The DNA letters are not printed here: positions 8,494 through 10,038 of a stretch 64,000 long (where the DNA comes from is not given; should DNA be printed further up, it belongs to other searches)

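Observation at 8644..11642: A LuxC/LuxE/thioesterase triad (fatty-acid-reductase logic, no luciferase) is embedded between wzx and glf in a capsule locus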

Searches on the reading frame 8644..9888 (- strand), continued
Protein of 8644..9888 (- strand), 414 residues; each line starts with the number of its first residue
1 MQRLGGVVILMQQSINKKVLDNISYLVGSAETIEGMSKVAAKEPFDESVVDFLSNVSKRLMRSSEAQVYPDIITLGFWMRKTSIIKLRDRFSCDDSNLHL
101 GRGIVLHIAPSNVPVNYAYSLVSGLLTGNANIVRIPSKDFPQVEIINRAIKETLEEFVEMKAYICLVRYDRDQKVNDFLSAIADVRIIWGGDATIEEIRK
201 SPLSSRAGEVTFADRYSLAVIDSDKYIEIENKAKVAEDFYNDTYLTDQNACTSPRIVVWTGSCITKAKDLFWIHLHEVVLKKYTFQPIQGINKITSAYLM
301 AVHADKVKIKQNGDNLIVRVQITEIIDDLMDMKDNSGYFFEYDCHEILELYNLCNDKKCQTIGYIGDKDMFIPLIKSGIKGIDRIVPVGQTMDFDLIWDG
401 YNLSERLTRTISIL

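Call 60: fold_search(model_id=the predicted structure, library=pdb)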
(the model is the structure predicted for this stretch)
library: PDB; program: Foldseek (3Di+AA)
matches with E <= 10: 1080; with E <= 0.001: 660
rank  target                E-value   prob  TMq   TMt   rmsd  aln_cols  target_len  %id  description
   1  7xc6_A                3.2e-14  1.00  0.74  0.64   4.5       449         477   15  Photobacterium phosphoreum fatty acid reductase complex LuxC-LuxE (released 2022-04-20)
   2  3r64_D                1.9e-11  1.00  0.61  0.55   7.0       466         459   13  Crystal structure of a NAD-dependent benzaldehyde dehydrogenase from Corynebacterium glutamicum (released 2011-04-06)
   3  1uxv                  2.5e-11  1.00  0.63  0.52   5.7       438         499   12  Structural basis for allosteric regulation and substrate specificity of the non-phosphorylating glyceraldehyde-3-phospha (released 2004-08-05)
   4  1eyy_B                3.1e-11  1.00  0.63  0.53   6.7       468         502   11  CRYSTAL STRUCTURE OF THE NADP+ DEPENDENT ALDEHYDE DEHYDROGENASE FROM VIBRIO HARVEYI. (released 2000-05-24)
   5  3prl_A                3.1e-11  1.00  0.58  0.51   7.4       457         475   15  Crystal structure of NADP-dependent glyceraldehyde-3-phosphate dehydrogenase from Bacillus halodurans C-125 (released 2010-12-29)
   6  1eyy_A                3.9e-11  1.00  0.64  0.53   7.3       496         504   11  CRYSTAL STRUCTURE OF THE NADP+ DEPENDENT ALDEHYDE DEHYDROGENASE FROM VIBRIO HARVEYI. (released 2000-05-24)
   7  3rhh_C                5.5e-11  1.00  0.62  0.54   6.8       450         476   15  Crystal structure of NADP-dependent glyceraldehyde-3-phosphate dehydrogenase from Bacillus halodurans C-125 complexed  (released 2011-05-18)
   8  1uxn                  5.8e-11  1.00  0.65  0.54   5.8       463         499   12  Structural basis for allosteric regulation and substrate specificity of the non-phosphorylating glyceraldehyde-3-phospha (released 2004-08-05)
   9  3v4c_B                6.8e-11  1.00  0.62  0.52   6.3       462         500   11  Crystal structure of a semialdehyde dehydrogenase from Sinorhizobium meliloti 1021 (released 2011-12-28)
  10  2opx                  7.6e-11  1.00  0.57  0.50   7.8       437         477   13  Crystal Structure of Lactaldehyde Dehydrogenase from Escherichia coli (released 2007-02-20)
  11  9ldl_A                8.1e-11  1.00  0.60  0.31   6.7       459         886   12  The complex structure of Halomonas eurihalina BdhE (released 2025-10-01)
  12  4x0u_D                1.0e-10  1.00  0.59  0.51   6.9       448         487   12  Structure ALDH7A1 inactivated by 4-diethylaminobenzaldehyde (released 2015-01-14)
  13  3v4c_A                1.2e-10  1.00  0.62  0.51   6.2       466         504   12  Crystal structure of a semialdehyde dehydrogenase from Sinorhizobium meliloti 1021 (released 2011-12-28)
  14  2jg7_A                1.7e-10  1.00  0.61  0.50   6.5       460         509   12  Crystal structure of Seabream Antiquitin and Elucidation of its substrate specificity (released 2008-05-13)
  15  9dla_C                1.8e-10  1.00  0.58  0.51   7.0       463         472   15  Streptococcus pneumoniae GAPN with NADP+ (released 2025-09-24)
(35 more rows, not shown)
